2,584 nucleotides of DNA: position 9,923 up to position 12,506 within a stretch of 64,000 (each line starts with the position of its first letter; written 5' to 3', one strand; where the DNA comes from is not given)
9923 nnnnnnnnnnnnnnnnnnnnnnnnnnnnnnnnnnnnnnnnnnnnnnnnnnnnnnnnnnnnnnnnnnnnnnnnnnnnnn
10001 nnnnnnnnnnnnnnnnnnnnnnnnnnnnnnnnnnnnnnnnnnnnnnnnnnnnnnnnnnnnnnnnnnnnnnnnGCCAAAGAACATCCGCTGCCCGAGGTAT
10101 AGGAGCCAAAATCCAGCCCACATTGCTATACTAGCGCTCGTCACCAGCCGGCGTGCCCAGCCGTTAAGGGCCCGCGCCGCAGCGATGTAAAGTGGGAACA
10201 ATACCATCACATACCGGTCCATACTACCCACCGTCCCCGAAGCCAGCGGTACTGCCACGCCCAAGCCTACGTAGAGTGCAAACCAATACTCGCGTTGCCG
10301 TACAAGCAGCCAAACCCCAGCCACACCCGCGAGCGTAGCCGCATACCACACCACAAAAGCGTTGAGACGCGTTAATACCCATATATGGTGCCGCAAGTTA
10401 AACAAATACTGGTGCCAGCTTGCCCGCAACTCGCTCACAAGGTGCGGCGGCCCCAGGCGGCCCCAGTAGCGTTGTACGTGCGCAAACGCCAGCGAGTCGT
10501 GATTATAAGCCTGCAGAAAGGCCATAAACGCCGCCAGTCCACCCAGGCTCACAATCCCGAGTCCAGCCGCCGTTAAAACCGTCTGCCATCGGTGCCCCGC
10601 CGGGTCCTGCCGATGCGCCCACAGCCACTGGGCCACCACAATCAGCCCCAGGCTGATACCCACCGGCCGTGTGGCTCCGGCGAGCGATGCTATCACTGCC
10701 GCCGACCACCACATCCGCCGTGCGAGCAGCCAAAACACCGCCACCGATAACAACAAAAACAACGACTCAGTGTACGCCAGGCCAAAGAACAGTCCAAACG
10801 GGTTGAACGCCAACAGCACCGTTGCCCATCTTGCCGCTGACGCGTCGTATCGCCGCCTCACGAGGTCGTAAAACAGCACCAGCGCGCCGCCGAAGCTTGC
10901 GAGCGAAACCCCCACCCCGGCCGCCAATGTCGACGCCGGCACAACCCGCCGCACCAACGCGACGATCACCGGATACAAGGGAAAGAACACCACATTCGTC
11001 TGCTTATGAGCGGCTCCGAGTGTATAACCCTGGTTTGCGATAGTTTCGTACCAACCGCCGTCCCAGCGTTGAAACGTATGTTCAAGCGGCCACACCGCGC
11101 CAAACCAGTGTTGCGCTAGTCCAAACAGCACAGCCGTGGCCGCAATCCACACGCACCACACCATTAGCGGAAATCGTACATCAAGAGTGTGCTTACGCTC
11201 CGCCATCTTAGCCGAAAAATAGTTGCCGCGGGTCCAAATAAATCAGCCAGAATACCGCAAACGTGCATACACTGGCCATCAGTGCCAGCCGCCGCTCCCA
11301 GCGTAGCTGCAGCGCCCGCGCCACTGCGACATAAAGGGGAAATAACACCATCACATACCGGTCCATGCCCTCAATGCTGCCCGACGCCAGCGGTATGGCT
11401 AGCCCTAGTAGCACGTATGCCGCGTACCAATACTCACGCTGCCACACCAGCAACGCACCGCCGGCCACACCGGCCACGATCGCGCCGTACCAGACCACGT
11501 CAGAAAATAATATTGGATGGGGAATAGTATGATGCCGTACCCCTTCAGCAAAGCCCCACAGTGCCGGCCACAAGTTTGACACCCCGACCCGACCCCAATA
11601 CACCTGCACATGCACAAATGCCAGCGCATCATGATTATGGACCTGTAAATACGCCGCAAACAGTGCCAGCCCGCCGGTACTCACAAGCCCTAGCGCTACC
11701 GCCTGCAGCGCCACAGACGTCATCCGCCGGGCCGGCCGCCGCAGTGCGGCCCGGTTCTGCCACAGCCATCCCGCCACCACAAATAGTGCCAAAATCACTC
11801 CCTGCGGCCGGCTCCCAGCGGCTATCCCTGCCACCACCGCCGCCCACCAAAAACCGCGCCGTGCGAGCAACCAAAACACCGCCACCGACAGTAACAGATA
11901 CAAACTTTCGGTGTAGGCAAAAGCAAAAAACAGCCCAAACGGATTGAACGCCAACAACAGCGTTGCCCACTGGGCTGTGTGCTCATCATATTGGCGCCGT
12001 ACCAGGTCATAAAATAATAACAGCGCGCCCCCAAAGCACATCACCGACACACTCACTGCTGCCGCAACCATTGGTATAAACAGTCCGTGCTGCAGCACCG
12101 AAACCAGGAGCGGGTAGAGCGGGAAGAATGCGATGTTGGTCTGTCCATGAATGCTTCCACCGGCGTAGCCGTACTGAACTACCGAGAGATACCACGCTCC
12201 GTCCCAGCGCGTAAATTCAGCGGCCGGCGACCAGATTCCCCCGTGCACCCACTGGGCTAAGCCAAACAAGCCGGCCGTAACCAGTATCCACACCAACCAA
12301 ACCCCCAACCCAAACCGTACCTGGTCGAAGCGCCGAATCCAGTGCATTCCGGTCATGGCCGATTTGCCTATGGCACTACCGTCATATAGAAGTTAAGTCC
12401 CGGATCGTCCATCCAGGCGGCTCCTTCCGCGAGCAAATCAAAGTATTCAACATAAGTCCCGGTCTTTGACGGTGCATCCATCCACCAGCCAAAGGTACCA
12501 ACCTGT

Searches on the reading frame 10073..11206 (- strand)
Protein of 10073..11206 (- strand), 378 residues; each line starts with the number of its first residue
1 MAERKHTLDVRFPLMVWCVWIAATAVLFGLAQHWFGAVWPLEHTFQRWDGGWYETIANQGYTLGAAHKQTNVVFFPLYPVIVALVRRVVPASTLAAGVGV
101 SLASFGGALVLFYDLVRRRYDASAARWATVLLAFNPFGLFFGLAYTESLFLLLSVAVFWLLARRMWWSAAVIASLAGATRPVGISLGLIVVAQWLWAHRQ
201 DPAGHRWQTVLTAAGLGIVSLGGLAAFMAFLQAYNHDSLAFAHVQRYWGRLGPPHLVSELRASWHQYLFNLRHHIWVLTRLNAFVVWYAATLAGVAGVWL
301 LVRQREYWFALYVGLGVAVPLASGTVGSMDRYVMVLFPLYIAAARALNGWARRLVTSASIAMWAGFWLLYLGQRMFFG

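Call 79: search_protein_families(library=pfam, proteins=[window:10073-11206:-], max_evalue=0.00001)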
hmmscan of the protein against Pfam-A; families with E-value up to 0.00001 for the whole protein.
window:10073-11206:- (378 aa): 1 family
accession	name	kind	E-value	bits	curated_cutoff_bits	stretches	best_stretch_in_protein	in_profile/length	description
PF04188.19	Mannosyl_trans2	-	3.5e-07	30.4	22.4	1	45-240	58-260/443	Mannosyltransferase (PIG-V)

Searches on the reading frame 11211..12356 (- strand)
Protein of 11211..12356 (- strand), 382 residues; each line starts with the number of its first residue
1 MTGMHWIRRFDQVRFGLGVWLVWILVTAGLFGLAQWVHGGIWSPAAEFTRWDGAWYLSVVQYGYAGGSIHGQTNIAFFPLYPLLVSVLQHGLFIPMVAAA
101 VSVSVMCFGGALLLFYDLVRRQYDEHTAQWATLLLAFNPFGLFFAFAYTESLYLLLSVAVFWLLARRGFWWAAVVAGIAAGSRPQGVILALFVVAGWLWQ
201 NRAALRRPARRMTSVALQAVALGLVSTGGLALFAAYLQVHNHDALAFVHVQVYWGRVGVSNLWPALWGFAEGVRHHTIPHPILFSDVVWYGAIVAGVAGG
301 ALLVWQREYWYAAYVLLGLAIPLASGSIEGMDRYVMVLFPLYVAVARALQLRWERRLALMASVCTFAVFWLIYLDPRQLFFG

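Call 79: search_protein_families(library=pfam, proteins=[window:11211-12356:-], max_evalue=0.00001)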
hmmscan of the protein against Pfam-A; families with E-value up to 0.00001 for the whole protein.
window:11211-12356:- (382 aa): 1 family
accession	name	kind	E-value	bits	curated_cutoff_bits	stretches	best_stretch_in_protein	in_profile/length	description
PF04188.19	Mannosyl_trans2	-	1e-09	38.7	22.4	1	48-244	58-258/443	Mannosyltransferase (PIG-V)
